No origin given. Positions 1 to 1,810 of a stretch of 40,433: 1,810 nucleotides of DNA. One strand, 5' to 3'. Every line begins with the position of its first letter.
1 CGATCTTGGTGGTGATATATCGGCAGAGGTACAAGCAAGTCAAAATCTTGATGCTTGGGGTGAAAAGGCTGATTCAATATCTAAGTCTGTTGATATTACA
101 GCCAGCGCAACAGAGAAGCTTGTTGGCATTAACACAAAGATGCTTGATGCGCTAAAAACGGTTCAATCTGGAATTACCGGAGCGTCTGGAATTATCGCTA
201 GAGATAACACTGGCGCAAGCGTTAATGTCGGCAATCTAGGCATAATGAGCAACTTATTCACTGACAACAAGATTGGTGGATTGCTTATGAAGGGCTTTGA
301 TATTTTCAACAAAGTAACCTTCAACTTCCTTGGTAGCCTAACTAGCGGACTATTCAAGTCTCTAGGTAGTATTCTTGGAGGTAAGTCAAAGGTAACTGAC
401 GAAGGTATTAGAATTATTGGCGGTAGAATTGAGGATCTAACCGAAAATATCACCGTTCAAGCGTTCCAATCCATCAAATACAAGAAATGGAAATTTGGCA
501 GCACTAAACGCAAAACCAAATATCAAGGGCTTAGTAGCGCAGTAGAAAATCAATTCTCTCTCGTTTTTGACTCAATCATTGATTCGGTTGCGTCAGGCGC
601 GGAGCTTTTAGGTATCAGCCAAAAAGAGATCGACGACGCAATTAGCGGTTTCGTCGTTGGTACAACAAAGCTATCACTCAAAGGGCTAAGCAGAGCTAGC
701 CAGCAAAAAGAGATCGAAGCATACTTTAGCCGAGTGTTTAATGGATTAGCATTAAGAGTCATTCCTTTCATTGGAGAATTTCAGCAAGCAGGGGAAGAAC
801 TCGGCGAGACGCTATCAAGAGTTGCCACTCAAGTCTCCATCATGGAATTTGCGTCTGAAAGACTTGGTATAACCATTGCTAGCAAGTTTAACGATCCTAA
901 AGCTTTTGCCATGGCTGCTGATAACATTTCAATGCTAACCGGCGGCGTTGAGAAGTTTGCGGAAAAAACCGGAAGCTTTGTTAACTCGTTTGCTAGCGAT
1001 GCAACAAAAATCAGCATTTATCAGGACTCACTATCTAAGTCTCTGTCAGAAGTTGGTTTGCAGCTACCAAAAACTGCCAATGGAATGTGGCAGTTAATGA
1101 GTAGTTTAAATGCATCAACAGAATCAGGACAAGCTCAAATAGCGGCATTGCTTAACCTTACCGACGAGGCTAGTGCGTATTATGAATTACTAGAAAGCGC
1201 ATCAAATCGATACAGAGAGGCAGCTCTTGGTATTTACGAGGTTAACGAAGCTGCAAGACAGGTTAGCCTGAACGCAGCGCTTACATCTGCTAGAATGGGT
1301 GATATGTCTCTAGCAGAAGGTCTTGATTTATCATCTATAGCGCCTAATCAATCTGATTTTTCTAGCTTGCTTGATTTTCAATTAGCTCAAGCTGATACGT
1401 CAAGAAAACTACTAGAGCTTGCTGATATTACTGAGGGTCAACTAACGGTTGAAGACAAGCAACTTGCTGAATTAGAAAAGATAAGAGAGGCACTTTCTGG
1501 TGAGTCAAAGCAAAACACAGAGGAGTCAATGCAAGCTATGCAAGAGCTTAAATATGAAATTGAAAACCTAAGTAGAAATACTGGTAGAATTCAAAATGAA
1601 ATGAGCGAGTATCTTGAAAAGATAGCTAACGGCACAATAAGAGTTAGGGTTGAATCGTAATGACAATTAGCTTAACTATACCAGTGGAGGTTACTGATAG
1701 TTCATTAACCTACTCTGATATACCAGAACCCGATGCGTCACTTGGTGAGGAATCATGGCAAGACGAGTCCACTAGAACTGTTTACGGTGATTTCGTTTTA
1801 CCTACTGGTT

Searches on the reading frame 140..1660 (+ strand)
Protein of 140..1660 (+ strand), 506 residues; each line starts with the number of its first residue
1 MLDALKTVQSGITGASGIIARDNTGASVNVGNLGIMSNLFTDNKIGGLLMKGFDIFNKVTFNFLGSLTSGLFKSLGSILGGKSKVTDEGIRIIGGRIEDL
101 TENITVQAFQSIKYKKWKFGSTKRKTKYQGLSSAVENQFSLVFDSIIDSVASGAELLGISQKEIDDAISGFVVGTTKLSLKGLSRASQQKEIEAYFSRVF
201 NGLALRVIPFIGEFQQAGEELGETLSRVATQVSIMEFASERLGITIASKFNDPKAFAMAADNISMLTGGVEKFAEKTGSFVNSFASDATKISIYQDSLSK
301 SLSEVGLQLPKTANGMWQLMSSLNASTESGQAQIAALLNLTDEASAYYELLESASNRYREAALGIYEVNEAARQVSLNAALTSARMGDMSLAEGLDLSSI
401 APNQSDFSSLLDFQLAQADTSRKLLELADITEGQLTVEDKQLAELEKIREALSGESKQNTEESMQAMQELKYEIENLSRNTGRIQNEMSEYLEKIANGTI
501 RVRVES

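Call 74: search_protein_families(library=pfam, max_evalue=0.01, proteins=[window:140-1660:+])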
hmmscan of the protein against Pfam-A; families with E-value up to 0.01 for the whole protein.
window:140-1660:+ (506 aa): 1 family
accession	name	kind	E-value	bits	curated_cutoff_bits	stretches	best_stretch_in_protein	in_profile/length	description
PF07813.17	LTXXQ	-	0.0076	17.4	24.3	0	434-491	12-70/100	LTXXQ motif family protein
